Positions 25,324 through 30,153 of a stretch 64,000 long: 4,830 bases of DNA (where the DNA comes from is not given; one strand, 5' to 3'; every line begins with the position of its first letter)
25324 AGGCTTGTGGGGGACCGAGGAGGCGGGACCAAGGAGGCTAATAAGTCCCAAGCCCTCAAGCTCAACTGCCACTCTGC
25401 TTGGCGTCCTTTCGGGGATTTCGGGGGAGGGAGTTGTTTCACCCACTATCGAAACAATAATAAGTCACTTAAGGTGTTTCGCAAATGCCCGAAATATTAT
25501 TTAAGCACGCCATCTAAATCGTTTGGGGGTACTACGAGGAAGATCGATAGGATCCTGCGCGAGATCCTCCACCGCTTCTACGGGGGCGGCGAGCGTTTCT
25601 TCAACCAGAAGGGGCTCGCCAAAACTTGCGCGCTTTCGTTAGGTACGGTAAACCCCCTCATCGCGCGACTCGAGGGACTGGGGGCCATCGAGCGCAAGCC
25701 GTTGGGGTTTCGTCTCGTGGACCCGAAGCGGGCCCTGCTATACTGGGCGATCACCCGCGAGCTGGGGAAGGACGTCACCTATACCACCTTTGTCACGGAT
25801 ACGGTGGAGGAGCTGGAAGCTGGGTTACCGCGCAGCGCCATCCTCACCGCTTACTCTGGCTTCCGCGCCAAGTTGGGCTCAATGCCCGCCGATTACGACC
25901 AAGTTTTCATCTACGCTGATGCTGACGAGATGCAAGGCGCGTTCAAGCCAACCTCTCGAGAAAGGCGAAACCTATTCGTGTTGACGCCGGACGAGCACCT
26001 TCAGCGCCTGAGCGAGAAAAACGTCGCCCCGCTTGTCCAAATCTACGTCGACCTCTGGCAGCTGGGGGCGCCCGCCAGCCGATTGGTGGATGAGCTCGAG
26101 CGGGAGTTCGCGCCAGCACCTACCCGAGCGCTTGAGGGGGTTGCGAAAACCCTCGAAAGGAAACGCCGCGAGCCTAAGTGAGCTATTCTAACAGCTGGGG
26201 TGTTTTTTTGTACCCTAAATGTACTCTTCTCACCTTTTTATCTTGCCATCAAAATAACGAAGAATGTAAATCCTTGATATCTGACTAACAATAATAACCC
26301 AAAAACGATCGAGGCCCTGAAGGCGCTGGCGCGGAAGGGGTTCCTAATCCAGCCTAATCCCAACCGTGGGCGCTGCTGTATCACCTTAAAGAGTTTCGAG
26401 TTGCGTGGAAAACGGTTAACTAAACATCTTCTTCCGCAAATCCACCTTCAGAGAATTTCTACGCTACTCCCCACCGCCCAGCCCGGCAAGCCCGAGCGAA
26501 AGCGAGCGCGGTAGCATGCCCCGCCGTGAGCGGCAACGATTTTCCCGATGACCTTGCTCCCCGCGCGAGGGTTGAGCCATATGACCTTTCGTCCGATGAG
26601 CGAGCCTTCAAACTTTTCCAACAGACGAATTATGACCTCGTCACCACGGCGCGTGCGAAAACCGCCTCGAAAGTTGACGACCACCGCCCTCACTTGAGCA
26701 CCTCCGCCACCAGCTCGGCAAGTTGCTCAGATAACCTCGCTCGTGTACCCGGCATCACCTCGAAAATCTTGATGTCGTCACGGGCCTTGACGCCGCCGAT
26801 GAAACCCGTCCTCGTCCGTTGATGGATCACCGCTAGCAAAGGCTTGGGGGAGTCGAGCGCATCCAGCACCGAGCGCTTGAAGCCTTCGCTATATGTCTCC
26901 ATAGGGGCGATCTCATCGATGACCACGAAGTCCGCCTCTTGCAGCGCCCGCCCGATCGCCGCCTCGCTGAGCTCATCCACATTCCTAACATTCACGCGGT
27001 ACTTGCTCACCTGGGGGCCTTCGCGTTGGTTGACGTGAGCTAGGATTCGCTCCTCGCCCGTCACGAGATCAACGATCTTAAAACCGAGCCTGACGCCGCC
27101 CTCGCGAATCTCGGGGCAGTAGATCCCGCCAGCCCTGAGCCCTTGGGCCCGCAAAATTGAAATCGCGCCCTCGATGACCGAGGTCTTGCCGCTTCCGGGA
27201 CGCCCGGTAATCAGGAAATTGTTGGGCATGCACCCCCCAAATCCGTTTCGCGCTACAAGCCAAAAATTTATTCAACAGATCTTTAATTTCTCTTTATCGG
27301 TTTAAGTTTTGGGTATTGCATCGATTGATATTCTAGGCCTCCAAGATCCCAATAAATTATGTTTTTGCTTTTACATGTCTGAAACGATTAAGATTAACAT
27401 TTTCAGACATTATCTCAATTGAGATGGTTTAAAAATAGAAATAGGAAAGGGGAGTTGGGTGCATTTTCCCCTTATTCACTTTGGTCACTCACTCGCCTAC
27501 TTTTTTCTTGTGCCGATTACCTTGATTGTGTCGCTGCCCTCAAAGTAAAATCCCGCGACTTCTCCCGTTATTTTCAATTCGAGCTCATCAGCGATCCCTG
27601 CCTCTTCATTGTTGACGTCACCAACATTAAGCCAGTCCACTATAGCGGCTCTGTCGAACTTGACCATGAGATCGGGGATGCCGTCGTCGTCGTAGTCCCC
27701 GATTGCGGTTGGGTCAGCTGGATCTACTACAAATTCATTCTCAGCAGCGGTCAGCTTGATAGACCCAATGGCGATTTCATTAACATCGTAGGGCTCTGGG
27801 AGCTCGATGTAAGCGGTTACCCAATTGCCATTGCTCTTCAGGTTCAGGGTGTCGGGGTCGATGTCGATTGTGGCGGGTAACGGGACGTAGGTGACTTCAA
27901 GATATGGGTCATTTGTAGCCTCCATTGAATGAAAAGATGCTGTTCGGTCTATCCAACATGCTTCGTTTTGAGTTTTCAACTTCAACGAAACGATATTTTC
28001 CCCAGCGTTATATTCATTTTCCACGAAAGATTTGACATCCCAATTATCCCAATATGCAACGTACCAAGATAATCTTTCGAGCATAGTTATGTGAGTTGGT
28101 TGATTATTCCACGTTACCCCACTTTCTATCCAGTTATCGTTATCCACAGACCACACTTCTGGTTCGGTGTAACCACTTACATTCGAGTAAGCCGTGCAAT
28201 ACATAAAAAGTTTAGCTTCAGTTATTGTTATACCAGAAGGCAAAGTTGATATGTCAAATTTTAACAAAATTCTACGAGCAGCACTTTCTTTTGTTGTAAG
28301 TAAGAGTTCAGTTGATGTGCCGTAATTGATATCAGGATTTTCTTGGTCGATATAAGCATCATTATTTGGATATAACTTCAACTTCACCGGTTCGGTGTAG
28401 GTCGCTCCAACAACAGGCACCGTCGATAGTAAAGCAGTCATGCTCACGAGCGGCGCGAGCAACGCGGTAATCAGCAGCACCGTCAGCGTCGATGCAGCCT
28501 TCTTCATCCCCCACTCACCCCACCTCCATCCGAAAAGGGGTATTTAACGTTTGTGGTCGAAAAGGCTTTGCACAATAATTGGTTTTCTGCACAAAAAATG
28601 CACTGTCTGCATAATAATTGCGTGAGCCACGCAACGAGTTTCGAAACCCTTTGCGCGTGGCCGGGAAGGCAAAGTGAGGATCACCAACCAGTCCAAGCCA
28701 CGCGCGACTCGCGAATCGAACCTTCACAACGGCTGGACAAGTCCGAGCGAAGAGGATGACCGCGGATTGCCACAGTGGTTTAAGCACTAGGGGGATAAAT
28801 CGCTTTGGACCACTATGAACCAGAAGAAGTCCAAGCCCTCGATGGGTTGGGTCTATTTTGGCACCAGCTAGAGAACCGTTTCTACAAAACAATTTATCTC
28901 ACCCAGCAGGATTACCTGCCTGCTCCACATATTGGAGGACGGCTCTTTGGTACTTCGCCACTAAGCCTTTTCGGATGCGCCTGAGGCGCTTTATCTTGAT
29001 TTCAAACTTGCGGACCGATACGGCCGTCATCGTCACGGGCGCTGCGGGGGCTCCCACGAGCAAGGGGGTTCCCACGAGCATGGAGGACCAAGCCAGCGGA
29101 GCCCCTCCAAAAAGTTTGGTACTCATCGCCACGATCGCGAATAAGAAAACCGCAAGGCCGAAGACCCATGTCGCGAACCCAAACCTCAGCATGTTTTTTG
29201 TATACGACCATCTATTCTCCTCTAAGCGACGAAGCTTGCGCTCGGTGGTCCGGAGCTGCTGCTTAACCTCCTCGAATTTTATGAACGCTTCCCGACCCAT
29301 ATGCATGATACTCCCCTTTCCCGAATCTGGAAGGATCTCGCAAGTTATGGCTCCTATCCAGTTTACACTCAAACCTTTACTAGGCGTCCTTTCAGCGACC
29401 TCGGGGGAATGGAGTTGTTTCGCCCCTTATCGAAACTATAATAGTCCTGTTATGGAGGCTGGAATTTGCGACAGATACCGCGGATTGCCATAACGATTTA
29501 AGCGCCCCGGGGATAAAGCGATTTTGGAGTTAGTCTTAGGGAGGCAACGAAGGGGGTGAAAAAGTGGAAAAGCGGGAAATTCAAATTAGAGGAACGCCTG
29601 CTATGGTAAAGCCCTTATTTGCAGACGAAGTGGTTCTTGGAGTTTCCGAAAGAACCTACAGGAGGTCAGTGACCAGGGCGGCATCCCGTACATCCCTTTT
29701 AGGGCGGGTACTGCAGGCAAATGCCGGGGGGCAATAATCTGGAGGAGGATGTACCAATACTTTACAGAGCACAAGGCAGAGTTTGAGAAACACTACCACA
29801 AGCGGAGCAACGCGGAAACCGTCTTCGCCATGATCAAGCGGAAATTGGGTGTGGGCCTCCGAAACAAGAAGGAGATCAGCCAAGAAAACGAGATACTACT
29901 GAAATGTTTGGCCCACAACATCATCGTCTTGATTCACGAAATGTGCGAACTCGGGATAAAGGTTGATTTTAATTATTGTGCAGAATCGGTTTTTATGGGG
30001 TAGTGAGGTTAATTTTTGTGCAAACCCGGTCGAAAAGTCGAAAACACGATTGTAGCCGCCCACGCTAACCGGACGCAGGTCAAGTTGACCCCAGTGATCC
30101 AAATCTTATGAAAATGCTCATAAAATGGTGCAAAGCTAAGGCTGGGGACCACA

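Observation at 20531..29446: Five copies of a ~65-nt non-coding module with a perfect 8-N8-8 palindrome scattered through the accessory island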

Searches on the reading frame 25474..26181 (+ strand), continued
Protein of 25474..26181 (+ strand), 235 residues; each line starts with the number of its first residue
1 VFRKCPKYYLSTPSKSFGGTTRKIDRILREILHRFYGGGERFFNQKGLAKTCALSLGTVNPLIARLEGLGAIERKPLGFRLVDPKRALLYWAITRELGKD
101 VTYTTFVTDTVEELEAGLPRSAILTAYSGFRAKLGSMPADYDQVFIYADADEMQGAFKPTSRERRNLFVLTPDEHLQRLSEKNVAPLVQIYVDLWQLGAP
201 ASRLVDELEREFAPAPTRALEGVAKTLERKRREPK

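Call 75: find_encoding_contigs(protein=P0120, flank=1500, max_places=1)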
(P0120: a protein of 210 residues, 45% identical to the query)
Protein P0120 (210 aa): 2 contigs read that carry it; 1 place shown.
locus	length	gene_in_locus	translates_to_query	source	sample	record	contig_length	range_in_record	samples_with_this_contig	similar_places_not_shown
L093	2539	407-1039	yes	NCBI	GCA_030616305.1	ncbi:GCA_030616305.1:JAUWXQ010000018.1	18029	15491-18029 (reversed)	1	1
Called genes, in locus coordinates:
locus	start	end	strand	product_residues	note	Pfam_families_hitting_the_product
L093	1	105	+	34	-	?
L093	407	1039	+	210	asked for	PF00325:Crp (faint)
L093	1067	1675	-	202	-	PF01909:NTP_transf_2, PF18765:Polbeta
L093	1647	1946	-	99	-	-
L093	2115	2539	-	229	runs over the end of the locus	PF00121:TIM, PF03060:NMO (weak), PF05690:ThiG (weak), PF01070:FMN_dh (weak)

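Call 79: search_protein_families(library=padloc, proteins=[window:25534-26178:+], max_evalue=0.1)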
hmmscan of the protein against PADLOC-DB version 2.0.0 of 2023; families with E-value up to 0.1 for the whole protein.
window:25534-26178:+ (215 aa): 1 family
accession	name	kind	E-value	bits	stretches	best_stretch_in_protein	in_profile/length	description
PDLC01940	CARF8--CARF_CSX16_TM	-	0.063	10.3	1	65-113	53-101/390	-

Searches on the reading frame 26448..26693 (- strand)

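Call 9: search_protein_families(library=pfam, proteins=[window:26448-26693:-], max_evalue=0.01)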
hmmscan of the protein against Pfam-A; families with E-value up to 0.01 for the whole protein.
window:26448-26693:- (81 aa): 1 family
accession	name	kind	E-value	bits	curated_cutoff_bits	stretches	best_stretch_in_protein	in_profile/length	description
PF01247.24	Ribosomal_L35Ae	-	0.00023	21.7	27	1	44-80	57-94/95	Ribosomal protein L35Ae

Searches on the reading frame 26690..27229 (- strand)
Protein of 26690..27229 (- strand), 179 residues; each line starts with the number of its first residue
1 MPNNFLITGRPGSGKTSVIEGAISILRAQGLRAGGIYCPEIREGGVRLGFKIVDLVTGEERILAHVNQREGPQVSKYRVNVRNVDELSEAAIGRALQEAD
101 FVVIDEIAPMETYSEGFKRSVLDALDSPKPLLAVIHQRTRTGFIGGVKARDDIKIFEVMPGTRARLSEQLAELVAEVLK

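Call 9: search_protein_families(library=pfam, proteins=[window:26690-27229:-], max_evalue=0.01)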
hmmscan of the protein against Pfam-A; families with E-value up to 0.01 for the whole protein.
window:26690-27229:- (179 aa): 8 families
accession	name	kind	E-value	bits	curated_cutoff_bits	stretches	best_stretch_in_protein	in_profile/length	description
PF03266.21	NTPase_1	-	1.8e-50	171.5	23.9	1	5-170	2-167/168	NTPase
PF10649.15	DUF2478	-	1.2e-07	31.9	22.3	1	8-143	5-138/159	Protein of unknown function (DUF2478)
PF13191.12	AAA_16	-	0.00025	22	32.6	1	2-79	24-96/167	AAA ATPase domain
PF13245.12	AAA_19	-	0.00059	20.5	25.1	1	4-32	13-41/134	AAA domain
PF07728.20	AAA_5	-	0.0015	19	22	0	4-26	1-23/139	AAA domain (dynein-related subfamily)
PF13555.12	AAA_29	-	0.0018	18.4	27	1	4-29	24-49/61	P-loop containing region of AAA domain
PF13604.12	AAA_30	-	0.0023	18.1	27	1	6-108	22-98/191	AAA domain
PF13401.12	AAA_22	-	0.0052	17.5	27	0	5-110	8-96/130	AAA domain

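Call 79: search_protein_families(library=padloc, proteins=[window:26690-27229:-], max_evalue=0.1)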
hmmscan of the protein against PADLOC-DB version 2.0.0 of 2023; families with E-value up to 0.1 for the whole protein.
window:26690-27229:- (179 aa): 4 families
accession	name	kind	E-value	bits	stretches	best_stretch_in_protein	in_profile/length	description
PDLC04140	mad8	-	2.2e-05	22.1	1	2-98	27-114/314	mads_8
PDLC00123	GajB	-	0.004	13.8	1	2-24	16-38/540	UrvD helicase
PDLC00518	JetC1|JetC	-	0.042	9.6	1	5-29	42-66/1112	DUF3584 domain; MukB-like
PDLC02350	AbiO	-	0.053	10.3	0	4-48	194-238/468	AbiO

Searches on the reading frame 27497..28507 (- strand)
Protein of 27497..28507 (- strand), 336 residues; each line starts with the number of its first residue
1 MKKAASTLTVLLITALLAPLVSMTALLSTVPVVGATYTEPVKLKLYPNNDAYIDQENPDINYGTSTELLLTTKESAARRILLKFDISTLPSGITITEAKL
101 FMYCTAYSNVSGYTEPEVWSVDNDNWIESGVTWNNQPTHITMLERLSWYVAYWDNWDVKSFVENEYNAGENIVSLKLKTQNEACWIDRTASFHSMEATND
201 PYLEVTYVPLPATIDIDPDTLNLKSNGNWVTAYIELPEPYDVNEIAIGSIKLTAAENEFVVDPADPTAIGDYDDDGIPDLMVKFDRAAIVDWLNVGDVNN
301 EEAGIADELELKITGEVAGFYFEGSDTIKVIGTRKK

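Call 9: search_protein_families(library=pfam, proteins=[window:27497-28507:-], max_evalue=0.01)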
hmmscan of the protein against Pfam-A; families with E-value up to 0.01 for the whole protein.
window:27497-28507:- (336 aa): 1 family
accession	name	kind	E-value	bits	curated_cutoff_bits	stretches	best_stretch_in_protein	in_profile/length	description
PF24517.2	CBM96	-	1.1e-32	113.6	26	1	44-207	4-164/164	Carbohydrate-binding module family 96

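Call 87: search_protein_families(library=ncbifam, proteins=[window:27497-28507:-], max_evalue=0.01)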
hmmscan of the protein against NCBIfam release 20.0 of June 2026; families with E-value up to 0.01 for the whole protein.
window:27497-28507:- (336 aa): 1 family
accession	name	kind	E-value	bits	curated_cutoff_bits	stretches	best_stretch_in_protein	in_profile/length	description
NF033679.1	DNRLRE_dom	domain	1.4e-26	93.5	34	1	50-206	2-164/164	DNRLRE domain-containing protein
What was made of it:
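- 27497..28507 (-): Secreted DNRLRE/CBM96-domain protein, downstream on the same strand as the 134-aa gene. calls 9, 87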

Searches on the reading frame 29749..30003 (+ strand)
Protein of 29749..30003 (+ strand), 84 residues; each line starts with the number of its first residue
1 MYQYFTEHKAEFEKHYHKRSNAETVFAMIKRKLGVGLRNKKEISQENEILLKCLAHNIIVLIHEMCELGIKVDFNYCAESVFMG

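Call 71: search_protein_families(library=pfam, proteins=[window:29749-30003:+], max_evalue=0.001)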
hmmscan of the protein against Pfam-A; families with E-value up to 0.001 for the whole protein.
window:29749-30003:+ (84 aa): 2 families
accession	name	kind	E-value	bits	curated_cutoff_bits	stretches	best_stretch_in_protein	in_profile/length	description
PF01609.27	DDE_Tnp_1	-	0.00011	22.4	23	1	10-58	151-200/200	Transposase DDE domain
PF13751.12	DDE_Tnp_1_6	-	0.00012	22.8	25.1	1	8-61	69-124/125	Transposase DDE domain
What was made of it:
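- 29749..30003 (+): DDE transposase fragment about 300 nt downstream of copy E. call 71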
